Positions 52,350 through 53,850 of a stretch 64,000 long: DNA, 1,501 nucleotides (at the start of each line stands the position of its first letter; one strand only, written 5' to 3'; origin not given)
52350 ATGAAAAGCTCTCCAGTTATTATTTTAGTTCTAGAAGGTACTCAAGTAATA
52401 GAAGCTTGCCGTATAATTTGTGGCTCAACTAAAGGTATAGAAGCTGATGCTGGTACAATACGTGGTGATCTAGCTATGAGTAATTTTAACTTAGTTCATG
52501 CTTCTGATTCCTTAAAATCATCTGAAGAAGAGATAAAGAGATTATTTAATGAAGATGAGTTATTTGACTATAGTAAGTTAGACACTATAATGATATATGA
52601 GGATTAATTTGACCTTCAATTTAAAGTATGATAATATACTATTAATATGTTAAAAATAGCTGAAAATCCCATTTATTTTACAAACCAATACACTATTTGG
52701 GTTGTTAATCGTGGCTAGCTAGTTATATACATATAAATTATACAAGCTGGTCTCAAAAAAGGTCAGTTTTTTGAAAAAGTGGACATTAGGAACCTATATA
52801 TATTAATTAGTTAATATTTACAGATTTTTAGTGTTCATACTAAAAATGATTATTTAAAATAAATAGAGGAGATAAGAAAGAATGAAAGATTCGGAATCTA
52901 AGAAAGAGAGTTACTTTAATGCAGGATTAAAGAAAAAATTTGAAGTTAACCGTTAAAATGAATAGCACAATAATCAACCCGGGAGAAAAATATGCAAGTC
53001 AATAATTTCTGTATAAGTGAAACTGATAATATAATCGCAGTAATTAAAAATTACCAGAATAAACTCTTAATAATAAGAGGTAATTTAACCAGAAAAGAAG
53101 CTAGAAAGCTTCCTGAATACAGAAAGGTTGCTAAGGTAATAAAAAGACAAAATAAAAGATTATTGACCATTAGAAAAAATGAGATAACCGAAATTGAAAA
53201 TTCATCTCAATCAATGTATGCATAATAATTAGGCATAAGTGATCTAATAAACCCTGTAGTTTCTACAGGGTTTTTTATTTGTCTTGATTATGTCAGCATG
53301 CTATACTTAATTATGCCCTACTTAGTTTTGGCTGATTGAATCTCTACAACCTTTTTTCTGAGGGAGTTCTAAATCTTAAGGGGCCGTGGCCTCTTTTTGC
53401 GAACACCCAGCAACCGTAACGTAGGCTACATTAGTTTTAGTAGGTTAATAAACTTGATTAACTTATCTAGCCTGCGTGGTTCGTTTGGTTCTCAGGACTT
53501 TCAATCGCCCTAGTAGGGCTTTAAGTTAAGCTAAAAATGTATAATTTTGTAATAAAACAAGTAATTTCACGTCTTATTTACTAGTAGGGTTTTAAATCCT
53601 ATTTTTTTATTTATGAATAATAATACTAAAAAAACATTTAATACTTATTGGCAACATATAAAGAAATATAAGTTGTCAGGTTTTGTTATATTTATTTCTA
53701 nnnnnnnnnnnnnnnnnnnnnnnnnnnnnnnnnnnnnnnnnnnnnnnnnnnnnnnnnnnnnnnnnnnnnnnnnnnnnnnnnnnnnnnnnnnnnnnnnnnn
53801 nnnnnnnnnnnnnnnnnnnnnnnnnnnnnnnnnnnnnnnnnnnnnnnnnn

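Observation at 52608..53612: A 1-kb gene-poor island: micro-operon of two tiny strong-RBS ORFs plus a 330-nt GC-rich structured non-coding segment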

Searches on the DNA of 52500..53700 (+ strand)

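Call 4: search_rna_families(source=window, start=52500, end=53700, threshold=evalue, max_evalue=10, show_alignments=4)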
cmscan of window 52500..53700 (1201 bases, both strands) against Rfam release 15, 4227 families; matches with E-value up to 10: 7.
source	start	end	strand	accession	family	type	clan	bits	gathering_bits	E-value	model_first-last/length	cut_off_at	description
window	53201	53282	+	RF04312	trpB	Cis-reg;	-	20.4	59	5.5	1-107/107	no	trpB ncRNA motif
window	53193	53281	+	RF02449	ncr1015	Gene; sRNA;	-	19.6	60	7.7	1-121/121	no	Bacillus sRNA ncr1015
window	53220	53274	-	RF02841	Ref70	Gene; sRNA;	-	19.5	115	1.7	1-122/122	no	Enterococcus sRNA 70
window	52767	52848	+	RF03709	MIR1878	Gene; miRNA;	-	18.8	70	2.1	1-100/100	no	MIR1878 microRNA precursor family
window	53191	53280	+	RF00515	PyrR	Cis-reg;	-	18.8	54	9.6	1-115/115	no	PyrR binding site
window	53213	53358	+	RF01770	rimP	Cis-reg; leader;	-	17.4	47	7.2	1-102/102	no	Gammaprotebacteria rimP leader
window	53100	53135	-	RF04207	MIR5048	Gene; miRNA;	-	11.4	160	6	1-356/356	no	MIR5048 microRNA precursor family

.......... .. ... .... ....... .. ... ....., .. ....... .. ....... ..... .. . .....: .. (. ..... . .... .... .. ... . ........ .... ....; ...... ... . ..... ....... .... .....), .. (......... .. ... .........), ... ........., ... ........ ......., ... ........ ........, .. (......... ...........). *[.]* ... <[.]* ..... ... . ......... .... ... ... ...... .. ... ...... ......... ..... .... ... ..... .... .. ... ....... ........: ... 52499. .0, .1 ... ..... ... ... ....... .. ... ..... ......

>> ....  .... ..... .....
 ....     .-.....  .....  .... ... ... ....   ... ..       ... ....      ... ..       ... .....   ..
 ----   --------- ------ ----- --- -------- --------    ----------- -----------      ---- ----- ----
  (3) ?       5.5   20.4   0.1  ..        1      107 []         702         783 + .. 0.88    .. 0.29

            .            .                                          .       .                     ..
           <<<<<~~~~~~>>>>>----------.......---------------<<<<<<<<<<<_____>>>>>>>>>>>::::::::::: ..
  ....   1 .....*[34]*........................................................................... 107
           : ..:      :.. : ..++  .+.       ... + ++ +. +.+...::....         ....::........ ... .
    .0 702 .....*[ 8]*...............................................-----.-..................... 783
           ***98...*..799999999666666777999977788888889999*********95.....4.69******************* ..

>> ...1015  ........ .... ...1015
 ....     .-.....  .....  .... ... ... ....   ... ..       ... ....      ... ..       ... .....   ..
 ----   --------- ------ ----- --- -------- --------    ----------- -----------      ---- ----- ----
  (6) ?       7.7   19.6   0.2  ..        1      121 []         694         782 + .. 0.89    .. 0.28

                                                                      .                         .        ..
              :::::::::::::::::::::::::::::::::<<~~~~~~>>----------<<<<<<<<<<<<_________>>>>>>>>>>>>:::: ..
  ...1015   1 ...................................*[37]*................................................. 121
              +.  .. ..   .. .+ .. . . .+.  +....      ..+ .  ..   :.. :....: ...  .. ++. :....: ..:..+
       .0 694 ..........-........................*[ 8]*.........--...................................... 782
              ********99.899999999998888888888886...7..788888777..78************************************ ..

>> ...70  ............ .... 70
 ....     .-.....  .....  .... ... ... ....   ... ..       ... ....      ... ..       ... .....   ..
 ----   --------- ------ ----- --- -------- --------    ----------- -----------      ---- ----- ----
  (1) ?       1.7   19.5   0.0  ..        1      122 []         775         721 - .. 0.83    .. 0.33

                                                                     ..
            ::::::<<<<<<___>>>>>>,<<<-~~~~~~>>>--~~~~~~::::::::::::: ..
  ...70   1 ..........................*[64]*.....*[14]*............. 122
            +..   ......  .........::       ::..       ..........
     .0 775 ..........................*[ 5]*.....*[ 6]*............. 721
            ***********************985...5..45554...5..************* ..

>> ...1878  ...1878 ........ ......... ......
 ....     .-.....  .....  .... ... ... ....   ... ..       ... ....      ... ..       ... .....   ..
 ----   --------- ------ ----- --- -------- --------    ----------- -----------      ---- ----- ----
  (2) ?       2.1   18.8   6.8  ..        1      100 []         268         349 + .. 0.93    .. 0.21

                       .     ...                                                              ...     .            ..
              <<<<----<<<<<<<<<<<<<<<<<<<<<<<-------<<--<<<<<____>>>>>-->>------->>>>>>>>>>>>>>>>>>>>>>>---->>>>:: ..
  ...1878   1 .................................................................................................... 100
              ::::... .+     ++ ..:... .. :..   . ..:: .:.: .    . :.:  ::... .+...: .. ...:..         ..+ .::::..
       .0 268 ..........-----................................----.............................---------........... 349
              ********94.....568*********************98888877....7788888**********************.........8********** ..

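Call 22: build_rna_model(alignment_id=A3)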
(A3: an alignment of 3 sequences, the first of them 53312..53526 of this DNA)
Model R1 built from alignment A3 (3 sequences, 230 columns); structure: RNAalifold consensus.
model positions 222; base pairs 58; branch points 1; effective number of sequences 1.76; information 0.59 bits per position. Calibrated on 0.2 Mb of random sequence (short: E-values are rough).
structure used (alignment columns):
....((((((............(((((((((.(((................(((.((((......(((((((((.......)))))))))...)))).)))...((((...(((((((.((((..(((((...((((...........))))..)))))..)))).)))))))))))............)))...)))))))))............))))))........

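Call 23: search_with_rna_model(model_id=R1, sources=[window, L001, L002, L003, L004, L005, L006, L007, L008, L009, L010, L011, L012, L013, L014, L015, L016, L017, L018, L019, L020, L021, L022, L023, L024, L025, L026, L027, L028, L029, L030, L031, L032, L033, L034, L035, L036, L037, L038, L039, L040, L041, L042, L043, L044, L045, L046, L047, L048, L049, L050, L051, L052, L053, L054, L055, L056, L057, L058, L059, L060, L061, L062, L063, L064, L065, L066, L067, L068, L069, L070, L071, L072, L073, L074, L075, L076, L077, L078, L079, L080], max_evalue=10, show_alignments=6)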
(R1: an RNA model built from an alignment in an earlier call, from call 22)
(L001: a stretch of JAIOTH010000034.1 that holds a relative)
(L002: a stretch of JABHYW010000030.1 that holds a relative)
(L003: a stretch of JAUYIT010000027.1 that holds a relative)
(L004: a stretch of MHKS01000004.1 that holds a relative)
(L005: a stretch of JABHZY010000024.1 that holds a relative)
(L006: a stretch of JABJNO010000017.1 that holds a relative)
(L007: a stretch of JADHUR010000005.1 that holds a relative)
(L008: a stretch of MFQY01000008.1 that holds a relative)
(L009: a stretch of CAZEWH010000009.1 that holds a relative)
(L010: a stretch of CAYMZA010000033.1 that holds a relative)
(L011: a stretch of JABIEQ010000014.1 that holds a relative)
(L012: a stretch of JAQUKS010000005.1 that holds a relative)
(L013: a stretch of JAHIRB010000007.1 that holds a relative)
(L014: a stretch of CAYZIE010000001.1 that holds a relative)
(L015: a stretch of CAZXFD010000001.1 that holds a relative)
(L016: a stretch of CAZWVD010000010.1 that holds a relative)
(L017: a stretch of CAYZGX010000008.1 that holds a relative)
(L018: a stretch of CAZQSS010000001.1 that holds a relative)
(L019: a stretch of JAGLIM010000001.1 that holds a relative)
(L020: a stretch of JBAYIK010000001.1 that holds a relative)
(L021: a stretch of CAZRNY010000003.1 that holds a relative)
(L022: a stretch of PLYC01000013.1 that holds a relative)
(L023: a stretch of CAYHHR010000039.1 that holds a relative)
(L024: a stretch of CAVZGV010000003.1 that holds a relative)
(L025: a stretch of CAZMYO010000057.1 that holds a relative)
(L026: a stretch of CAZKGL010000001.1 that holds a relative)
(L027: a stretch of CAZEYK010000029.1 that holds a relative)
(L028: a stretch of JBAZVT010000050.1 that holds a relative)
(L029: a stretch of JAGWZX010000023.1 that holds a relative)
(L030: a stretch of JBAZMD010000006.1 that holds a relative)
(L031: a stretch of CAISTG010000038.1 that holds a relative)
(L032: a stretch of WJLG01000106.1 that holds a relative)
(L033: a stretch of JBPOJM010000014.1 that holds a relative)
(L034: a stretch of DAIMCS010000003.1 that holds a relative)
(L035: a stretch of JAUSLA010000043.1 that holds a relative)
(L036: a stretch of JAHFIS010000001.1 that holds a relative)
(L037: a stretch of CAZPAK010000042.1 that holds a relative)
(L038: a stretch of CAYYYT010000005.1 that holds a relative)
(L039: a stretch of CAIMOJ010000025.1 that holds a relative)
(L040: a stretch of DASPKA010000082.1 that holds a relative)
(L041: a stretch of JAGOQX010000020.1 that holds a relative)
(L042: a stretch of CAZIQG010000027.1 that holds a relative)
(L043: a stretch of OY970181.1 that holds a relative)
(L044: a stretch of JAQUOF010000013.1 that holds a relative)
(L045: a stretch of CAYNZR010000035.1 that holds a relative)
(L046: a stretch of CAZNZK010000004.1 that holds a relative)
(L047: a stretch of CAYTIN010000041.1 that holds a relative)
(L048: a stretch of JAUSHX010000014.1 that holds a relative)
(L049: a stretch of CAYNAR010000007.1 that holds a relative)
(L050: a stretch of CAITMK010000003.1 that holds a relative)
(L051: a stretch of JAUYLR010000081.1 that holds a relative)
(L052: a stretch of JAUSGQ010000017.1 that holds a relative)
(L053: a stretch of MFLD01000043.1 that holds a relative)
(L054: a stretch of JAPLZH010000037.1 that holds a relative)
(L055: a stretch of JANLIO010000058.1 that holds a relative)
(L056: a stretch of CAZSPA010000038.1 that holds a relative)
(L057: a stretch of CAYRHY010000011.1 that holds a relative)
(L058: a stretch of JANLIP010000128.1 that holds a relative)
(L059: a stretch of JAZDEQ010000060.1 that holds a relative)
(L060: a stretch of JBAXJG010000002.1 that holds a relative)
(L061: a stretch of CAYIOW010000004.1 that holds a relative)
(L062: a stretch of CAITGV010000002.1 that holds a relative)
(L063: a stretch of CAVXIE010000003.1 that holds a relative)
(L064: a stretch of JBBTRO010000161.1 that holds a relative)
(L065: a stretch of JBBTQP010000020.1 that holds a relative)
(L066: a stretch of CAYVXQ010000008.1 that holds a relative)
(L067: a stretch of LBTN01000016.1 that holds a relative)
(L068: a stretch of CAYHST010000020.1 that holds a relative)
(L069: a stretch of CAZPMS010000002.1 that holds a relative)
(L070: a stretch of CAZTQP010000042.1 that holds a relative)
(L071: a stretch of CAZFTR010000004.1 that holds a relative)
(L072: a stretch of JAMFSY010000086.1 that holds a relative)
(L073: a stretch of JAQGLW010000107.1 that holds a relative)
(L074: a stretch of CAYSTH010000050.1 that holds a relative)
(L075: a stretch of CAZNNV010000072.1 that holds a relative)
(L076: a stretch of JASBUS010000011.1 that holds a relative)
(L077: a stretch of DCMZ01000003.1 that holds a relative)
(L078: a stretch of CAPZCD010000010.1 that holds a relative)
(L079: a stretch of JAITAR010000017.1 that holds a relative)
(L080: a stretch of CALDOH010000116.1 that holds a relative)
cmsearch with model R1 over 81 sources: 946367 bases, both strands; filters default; matches with E-value up to 10: 8.
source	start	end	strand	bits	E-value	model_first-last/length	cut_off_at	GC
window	53312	53526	+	212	2.2e-53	1-222/222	no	0.42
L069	5655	5874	+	206.2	7.6e-52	1-222/222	no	0.4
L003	5648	5870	+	194.9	7.2e-49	1-222/222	no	0.47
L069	5762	5820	-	19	0.024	106-167/222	no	0.32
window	53419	53477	-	14.4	0.39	109-167/222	no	0.34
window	33873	33970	+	11.9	1.8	1-222/222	no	0.28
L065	4690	4753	-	10.8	3.6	102-171/222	no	0.39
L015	856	1028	+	10.2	5.1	1-222/222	no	0.32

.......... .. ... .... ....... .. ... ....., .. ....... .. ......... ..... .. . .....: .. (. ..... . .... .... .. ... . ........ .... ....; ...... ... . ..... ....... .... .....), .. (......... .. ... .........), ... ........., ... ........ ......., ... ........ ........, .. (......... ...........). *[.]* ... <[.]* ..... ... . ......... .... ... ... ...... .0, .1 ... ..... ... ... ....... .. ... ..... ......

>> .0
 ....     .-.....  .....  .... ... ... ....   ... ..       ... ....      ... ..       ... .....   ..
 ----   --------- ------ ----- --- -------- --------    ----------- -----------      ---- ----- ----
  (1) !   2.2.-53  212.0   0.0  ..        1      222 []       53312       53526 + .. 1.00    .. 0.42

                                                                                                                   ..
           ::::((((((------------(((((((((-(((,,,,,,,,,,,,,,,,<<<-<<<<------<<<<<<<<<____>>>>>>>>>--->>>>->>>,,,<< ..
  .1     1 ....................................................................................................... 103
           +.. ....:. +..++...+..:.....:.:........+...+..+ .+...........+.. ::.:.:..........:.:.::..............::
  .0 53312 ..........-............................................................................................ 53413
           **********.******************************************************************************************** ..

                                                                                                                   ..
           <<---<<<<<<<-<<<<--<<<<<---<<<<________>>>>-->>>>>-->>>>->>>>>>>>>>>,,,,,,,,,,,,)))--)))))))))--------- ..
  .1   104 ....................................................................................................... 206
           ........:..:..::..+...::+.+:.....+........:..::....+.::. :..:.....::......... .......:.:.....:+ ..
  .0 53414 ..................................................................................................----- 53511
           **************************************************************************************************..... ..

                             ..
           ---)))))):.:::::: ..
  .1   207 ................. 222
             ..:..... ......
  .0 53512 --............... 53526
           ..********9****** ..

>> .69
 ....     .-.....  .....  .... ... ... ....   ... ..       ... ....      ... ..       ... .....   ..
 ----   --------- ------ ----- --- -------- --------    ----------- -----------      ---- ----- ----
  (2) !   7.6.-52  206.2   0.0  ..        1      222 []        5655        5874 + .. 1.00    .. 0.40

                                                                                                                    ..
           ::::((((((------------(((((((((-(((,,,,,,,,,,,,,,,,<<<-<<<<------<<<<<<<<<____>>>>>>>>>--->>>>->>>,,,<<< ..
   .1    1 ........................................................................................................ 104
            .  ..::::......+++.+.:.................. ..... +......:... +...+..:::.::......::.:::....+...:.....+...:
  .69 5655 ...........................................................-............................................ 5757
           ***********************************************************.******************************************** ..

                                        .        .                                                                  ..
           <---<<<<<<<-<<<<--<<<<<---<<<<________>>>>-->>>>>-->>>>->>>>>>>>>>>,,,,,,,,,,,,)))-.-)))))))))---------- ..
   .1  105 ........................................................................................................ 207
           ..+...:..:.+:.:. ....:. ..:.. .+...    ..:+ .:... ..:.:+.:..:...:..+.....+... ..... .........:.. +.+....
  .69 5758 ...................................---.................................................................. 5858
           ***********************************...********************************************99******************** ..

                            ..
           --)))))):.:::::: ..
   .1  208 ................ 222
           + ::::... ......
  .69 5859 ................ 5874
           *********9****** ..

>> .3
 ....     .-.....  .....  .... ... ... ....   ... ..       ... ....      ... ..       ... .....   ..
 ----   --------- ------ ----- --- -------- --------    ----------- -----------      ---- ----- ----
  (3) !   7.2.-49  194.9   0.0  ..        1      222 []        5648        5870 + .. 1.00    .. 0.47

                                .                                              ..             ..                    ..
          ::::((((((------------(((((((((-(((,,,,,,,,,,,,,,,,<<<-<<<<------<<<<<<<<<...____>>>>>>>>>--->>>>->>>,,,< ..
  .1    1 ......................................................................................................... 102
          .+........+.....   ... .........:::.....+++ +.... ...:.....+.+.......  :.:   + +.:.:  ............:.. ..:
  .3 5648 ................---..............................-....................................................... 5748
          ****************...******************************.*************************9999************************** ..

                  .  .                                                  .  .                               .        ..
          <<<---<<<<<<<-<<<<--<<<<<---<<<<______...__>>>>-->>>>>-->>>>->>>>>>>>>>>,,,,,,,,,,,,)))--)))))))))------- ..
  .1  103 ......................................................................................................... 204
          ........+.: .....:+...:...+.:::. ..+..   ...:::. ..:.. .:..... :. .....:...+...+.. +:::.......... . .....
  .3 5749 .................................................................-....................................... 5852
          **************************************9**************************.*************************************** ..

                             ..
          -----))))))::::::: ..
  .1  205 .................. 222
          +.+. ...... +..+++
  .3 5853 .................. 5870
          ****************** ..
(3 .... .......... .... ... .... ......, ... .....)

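Call 25: search_with_rna_model(model_id=R1, sources=[L081, L082, L083, L084, L085, L086], max_evalue=1, make_alignment=true)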
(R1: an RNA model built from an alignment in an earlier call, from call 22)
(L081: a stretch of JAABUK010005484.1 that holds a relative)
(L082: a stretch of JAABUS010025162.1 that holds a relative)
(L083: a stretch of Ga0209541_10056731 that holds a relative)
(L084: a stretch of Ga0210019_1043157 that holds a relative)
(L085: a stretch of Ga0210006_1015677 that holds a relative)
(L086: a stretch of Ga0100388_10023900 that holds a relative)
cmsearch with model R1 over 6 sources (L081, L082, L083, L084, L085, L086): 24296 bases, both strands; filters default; matches with E-value up to 1: 7.
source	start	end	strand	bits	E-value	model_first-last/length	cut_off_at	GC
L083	3056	3273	-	168.9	1.5e-43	1-222/222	no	0.46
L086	3084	3298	+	165.2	1.3e-42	1-222/222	no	0.41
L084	188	411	-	149.1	2.4e-38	1-222/222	no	0.42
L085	2073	2293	+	63.4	1.1e-15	1-222/222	no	0.39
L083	3109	3167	+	17.8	0.0013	106-167/222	no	0.36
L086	3189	3249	-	14.8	0.0078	109-167/222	no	0.31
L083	3217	3276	+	9.4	0.21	1-222/222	no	0.48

Alignment A4: 7 matches aligned to the model, 264 columns, each read 5' to 3' on its own strand. Consensus structure (alignment columns), stored with it:
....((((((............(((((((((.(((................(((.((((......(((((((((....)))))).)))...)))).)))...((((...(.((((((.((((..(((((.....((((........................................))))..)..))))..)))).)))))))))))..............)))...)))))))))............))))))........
